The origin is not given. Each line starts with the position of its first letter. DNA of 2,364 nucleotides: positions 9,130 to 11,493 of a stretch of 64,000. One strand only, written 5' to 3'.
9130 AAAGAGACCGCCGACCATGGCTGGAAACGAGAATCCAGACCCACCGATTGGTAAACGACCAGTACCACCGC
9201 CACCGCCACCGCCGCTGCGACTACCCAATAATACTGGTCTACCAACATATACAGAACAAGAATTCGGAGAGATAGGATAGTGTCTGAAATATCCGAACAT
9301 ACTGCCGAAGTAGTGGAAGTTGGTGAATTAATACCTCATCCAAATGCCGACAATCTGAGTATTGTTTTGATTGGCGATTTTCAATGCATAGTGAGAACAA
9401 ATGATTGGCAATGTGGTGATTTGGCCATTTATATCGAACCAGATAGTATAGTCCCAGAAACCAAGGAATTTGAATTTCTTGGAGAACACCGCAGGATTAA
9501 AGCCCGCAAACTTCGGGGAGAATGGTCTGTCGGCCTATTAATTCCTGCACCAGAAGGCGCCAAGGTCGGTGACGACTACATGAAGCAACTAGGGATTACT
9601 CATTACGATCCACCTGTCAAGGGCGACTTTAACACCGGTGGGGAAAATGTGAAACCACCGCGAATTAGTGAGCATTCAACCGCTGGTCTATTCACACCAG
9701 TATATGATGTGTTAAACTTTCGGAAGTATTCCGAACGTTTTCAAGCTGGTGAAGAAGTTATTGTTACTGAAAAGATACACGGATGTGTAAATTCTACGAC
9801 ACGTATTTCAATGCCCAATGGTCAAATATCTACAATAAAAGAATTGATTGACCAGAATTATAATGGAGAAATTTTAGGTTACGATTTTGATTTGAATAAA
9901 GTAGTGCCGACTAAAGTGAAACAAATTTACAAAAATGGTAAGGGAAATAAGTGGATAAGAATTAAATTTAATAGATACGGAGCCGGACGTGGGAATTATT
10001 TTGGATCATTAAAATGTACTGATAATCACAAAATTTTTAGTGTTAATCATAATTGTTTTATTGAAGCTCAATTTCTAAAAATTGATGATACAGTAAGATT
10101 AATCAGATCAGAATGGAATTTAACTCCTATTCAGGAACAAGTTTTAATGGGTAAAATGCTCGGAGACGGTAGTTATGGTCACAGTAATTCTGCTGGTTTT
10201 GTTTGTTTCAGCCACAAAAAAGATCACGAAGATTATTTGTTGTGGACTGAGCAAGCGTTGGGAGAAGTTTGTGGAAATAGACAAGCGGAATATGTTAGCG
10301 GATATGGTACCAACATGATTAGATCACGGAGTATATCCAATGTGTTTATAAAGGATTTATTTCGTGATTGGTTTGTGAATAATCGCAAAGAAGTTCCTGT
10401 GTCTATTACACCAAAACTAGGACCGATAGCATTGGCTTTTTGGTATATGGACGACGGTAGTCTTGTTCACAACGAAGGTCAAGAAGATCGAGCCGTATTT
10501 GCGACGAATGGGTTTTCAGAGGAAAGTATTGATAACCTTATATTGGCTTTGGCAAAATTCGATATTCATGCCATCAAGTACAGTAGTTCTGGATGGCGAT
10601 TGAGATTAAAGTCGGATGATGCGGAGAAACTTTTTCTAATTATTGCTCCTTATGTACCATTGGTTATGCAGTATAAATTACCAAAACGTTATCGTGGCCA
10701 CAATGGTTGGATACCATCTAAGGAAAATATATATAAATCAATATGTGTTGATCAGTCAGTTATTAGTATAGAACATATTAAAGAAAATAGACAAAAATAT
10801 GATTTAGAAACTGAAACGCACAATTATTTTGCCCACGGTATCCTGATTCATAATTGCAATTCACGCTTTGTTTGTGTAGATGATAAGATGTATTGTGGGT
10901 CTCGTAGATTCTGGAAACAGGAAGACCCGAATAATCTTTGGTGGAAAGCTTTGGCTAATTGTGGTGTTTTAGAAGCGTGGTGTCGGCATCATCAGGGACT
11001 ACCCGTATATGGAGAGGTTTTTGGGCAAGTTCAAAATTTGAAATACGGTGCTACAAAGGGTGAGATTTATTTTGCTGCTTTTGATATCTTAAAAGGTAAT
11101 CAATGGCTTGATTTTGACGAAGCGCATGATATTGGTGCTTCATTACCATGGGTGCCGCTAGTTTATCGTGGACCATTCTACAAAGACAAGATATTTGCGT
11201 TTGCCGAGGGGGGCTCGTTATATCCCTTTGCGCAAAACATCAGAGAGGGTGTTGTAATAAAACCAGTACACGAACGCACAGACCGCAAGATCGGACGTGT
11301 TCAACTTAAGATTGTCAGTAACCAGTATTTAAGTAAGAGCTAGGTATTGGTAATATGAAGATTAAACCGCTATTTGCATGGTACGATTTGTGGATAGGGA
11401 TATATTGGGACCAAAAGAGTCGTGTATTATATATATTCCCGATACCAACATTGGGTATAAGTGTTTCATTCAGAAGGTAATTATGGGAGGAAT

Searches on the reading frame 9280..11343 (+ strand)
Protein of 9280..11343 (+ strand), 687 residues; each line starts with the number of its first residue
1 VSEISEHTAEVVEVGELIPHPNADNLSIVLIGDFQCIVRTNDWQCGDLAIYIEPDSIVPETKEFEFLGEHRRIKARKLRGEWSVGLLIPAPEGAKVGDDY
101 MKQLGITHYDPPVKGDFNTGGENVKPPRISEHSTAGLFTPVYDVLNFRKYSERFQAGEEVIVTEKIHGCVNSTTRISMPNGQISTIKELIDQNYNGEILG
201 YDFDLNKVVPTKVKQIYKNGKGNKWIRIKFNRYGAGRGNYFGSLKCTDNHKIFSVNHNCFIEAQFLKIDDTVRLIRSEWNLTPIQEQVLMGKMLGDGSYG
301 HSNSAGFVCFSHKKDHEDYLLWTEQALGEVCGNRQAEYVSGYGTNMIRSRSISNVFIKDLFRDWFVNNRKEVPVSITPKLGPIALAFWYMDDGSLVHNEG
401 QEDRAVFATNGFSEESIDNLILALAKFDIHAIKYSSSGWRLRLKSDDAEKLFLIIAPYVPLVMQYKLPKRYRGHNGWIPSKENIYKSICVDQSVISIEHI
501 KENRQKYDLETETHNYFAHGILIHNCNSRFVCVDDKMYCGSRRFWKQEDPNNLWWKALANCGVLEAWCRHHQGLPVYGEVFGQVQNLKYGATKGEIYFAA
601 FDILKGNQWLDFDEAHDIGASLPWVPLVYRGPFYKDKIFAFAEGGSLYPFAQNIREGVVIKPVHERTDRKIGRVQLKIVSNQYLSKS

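Call 29: search_protein_families(library=phrogs, proteins=[window:9280-11343:+], max_evalue=0.00001)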
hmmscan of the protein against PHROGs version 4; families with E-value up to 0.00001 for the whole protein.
window:9280-11343:+ (687 aa): 3 families
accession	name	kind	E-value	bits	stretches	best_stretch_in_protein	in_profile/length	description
phrog_968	-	DNA, RNA and nucleotide metabolism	1.9e-38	133.4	2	4-169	6-195/398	RNA ligase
phrog_11023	-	DNA, RNA and nucleotide metabolism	6.3e-20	72.7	1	281-469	3-182/185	homing endonuclease with LAGLIDADG motif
phrog_548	-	DNA, RNA and nucleotide metabolism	9.5e-08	32.6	1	567-686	93-236/341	RNA ligase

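Call 37: search_protein_families(library=pfam, proteins=[window:9280-11343:+], max_evalue=0.001)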
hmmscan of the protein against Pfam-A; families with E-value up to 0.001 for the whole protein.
window:9280-11343:+ (687 aa): 4 families
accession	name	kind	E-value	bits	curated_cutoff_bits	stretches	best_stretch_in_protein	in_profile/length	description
PF03161.18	LAGLIDADG_2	-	5.3e-23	82.2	25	1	287-451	2-168/168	LAGLIDADG DNA endonuclease family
PF09414.15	RNA_ligase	-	1.6e-20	74.4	27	1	524-678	10-170/171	RNA ligase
PF21189.3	PHA02142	-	1.5e-14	54.6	27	1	11-89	4-91/92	PHA02142 OB-fold domain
PF14890.11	Intein_splicing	-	9.5e-12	45.4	35.8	1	176-525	1-155/155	Intein splicing domain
